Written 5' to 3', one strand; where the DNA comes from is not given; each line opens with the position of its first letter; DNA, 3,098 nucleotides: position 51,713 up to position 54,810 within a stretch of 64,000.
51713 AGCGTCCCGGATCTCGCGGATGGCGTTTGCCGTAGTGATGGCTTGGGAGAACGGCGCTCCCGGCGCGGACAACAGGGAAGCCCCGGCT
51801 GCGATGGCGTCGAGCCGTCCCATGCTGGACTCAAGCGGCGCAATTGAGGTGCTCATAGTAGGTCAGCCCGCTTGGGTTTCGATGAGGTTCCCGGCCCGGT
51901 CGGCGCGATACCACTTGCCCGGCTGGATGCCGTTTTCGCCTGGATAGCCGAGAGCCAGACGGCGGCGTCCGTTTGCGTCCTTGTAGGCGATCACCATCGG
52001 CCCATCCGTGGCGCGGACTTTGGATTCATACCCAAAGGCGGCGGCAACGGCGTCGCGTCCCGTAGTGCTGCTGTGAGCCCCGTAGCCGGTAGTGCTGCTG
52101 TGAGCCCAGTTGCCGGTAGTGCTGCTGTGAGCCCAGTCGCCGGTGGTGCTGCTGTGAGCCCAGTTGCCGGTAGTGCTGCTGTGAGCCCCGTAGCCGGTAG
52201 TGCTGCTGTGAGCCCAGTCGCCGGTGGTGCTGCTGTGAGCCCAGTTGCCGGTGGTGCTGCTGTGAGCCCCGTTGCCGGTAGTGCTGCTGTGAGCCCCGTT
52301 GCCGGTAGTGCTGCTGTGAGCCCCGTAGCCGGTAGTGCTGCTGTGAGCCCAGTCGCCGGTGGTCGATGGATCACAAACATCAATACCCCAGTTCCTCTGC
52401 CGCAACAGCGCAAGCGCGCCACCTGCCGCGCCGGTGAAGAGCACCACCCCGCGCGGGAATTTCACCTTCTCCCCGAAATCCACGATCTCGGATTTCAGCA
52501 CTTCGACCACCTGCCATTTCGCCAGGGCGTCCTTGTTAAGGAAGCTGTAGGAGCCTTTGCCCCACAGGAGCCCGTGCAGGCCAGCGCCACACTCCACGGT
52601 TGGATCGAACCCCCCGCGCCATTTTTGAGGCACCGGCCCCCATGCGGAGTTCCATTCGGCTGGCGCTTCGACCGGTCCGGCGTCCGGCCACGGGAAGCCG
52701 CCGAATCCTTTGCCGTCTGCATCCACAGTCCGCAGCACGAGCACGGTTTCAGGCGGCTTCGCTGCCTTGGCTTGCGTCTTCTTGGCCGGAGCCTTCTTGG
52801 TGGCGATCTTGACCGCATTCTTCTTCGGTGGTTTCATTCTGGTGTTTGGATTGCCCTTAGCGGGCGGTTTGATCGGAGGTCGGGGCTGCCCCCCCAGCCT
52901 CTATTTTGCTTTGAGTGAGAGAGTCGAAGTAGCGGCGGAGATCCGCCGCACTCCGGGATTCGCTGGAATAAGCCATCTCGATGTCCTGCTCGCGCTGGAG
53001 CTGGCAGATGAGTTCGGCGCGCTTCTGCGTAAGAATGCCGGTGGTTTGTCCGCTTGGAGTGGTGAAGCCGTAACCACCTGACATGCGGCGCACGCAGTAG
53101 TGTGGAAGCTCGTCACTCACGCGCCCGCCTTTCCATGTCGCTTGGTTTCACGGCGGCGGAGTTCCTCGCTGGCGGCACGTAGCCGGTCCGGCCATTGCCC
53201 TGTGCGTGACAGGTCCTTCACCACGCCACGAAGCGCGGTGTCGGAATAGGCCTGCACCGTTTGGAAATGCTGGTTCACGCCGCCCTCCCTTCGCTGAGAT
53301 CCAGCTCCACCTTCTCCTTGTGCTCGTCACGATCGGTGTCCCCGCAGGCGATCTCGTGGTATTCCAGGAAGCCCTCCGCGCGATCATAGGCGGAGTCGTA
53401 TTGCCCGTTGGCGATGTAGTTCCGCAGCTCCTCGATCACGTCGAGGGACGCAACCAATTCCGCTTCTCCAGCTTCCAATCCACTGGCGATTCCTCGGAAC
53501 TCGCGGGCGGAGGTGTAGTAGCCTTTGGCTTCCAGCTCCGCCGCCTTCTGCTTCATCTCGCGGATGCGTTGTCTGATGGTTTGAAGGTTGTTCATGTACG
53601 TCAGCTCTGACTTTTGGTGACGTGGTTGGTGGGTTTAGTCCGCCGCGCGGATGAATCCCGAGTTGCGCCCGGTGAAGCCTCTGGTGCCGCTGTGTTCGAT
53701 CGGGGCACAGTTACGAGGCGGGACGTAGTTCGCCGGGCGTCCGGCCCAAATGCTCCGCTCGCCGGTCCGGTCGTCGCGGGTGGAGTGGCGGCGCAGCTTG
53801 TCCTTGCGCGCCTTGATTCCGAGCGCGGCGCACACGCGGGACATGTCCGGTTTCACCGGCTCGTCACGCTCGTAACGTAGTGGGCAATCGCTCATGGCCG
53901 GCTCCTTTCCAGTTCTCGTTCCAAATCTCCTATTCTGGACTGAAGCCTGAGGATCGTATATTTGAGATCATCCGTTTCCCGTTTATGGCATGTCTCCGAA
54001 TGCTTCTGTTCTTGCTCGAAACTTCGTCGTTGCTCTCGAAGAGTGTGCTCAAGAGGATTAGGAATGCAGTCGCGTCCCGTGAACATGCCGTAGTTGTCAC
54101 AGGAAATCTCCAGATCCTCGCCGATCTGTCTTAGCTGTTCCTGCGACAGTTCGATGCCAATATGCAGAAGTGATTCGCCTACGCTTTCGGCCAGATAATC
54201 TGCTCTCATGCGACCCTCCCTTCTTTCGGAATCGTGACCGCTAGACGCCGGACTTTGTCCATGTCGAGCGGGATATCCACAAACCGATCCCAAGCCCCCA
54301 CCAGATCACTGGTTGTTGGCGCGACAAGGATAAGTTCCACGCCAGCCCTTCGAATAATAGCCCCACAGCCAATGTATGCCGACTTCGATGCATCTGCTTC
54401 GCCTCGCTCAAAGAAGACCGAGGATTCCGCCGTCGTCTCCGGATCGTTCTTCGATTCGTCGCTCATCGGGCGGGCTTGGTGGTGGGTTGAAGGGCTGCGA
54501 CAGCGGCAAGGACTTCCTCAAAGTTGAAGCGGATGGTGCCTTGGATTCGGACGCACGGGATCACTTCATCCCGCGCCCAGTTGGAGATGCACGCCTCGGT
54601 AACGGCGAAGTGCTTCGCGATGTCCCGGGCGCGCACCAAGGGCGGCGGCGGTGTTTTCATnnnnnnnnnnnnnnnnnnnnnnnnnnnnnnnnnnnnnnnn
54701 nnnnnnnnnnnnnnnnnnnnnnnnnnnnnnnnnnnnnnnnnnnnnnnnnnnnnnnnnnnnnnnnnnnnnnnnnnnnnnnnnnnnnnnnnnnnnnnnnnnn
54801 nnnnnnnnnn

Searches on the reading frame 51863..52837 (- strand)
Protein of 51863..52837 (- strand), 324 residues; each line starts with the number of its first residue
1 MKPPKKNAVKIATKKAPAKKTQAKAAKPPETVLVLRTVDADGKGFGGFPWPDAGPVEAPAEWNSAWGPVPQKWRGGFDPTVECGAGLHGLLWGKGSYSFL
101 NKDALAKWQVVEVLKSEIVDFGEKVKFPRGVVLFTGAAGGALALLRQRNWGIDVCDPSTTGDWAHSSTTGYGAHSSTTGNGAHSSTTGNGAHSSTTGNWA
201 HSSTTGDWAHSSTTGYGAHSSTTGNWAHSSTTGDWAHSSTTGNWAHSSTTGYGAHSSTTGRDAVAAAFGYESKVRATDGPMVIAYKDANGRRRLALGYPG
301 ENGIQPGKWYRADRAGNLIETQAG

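Call 17: search_protein_families(library=phrogs, proteins=[window:51863-52837:-], max_evalue=0.001)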
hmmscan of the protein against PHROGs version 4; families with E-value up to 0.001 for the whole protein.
window:51863-52837:- (324 aa): 3 families
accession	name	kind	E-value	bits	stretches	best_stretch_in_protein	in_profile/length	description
phrog_4433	-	unknown function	1.1e-22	81.9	1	158-321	142-310/312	-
phrog_18079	-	unknown function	2.2e-20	74.1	1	17-318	4-248/251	-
phrog_27197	-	unknown function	8.9e-07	30.3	1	232-317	2-92/97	-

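Call 18: search_protein_families(library=pfam, proteins=[window:51863-52837:-], max_evalue=0.01)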
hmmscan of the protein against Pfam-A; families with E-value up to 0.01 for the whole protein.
window:51863-52837:- (324 aa): 0 families

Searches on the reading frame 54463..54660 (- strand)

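Call 61: search_protein_families(library=pfam, proteins=[window:54463-54660:-], max_evalue=0.01)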
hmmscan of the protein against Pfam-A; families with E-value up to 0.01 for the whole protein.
window:54463-54660:- (65 aa): 1 family
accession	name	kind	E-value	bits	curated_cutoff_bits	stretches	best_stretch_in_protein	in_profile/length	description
PF12728.13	HTH_17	-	0.00032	21.3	27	1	11-53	4-46/51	Helix-turn-helix domain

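Call 62: search_protein_families(library=phrogs, proteins=[window:54463-54660:-], max_evalue=0.01)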
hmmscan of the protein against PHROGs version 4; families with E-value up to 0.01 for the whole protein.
window:54463-54660:- (65 aa): 3 families
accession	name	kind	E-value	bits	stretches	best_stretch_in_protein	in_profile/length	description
phrog_66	-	integration and excision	0.00011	23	1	3-59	88-145/412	excisionase and transcriptional regulator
phrog_57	-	head and packaging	0.00023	22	1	2-55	6-60/199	terminase small subunit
phrog_1969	-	unknown function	0.00081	20.7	1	7-55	60-111/116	-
